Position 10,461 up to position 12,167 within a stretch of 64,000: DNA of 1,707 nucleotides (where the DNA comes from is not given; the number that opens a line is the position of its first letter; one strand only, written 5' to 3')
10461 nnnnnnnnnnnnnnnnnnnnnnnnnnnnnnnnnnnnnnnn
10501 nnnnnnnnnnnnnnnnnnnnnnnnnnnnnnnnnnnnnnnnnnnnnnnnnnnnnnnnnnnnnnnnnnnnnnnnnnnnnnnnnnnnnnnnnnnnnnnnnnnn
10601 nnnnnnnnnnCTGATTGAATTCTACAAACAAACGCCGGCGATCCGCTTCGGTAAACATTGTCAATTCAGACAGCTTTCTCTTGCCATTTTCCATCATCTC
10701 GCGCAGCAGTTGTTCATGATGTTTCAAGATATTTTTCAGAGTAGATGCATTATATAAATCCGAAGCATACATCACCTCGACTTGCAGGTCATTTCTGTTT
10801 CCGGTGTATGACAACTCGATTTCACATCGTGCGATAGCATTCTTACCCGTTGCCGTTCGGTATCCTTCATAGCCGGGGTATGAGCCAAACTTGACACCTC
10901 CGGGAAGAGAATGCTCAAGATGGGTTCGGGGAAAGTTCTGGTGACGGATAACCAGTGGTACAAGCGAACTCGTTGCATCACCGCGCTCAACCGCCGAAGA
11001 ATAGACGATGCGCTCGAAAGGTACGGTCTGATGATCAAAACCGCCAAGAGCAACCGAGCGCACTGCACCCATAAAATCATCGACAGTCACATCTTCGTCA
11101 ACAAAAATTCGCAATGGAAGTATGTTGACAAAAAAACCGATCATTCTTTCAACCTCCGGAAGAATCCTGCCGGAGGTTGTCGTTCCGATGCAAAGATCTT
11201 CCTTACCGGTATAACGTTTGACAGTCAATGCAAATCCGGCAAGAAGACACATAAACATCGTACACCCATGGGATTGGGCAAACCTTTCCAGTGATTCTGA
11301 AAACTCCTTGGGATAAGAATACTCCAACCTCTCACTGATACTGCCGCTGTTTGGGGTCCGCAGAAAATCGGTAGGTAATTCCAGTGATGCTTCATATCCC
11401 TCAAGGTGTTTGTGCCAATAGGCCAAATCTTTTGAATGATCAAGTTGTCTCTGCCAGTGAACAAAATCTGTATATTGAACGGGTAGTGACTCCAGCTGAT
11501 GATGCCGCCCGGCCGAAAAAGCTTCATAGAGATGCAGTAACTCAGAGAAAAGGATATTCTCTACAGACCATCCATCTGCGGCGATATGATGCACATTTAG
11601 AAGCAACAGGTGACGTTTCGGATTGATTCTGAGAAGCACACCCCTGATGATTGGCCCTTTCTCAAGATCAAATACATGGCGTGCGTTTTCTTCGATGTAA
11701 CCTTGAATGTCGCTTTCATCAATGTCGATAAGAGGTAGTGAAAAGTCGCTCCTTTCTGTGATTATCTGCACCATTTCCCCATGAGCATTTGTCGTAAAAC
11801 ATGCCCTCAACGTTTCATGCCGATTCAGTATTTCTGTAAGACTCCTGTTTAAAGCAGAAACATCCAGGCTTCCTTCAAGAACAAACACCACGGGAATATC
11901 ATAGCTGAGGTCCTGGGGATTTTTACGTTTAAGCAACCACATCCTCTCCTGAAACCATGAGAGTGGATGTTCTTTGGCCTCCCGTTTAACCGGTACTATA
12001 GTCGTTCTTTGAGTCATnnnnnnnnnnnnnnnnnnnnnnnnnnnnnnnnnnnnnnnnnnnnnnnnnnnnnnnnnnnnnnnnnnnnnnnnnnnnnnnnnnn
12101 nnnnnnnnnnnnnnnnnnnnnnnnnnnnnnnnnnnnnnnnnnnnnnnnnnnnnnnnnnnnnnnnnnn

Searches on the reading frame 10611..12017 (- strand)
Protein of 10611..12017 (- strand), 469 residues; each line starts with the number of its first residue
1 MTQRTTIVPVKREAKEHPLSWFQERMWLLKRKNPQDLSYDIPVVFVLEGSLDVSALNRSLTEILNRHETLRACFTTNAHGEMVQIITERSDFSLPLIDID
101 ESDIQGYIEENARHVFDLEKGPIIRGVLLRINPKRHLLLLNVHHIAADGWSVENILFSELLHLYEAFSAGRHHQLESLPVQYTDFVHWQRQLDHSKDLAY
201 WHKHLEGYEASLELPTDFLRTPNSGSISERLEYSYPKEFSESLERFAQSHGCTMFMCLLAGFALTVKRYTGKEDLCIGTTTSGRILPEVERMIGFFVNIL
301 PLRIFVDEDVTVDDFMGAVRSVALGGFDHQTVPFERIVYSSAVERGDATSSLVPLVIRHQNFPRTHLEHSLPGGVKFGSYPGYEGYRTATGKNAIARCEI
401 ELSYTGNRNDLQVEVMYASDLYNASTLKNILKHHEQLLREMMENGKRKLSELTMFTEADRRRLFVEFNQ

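Call 35: search_solved_structures(query=window:10611-12017:-, max_evalue=1e-10, show_alignments=0)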
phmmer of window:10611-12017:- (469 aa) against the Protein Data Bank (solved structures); distinct sequences matched with E-value up to 1e-10: 49.
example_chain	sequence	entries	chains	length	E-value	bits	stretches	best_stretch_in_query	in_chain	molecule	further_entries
6p1j_A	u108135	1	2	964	1.4e-61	212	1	14-468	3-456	Txo2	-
6oyf_A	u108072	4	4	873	5.2e-61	210.1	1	17-468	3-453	Txo1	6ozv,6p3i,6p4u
5u89_A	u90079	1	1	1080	2.7e-55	191.3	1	9-465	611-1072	Amino acid adenylation domain protein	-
2jgp_A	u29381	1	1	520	5.9e-55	190.1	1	6-454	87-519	TYROCIDINE SYNTHETASE 3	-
8z0q_C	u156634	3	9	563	6.8e-50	173.5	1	6-446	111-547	Special condensation domain in NRPS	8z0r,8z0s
9up2_A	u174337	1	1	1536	1.1e-44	156.3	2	12-348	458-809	PvdL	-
9lcq_A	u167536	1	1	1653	1.1e-44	156.3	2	12-348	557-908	PvdL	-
9lcp_A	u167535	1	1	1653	1.4e-44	156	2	12-348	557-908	PvdL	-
9lco_A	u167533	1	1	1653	1.4e-44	156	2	12-348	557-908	PvdL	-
9rde_A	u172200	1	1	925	4.9e-43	150.8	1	15-455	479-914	Bacitracin synthase 3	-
8hlk_A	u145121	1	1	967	4e-39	138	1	8-468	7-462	Microcystin synthetase B (Fragment)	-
8xjz_C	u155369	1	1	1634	4.1e-36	128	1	17-363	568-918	Peptide synthetase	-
4tx2_B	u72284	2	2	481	4.3e-36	128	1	15-457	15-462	Non-ribosomal peptide synthetase | Peptide synthetase, module 7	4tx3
8qnf_A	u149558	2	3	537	6.8e-36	127.3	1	12-354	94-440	Condensation domain TomBC from the Tomaymycin non-ribosomal peptide synthetase | Tomaymycin non-ribosomal peptide synthetase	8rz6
8fx6_A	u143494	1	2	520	4.7e-35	124.5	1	18-363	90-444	PCP-C didomain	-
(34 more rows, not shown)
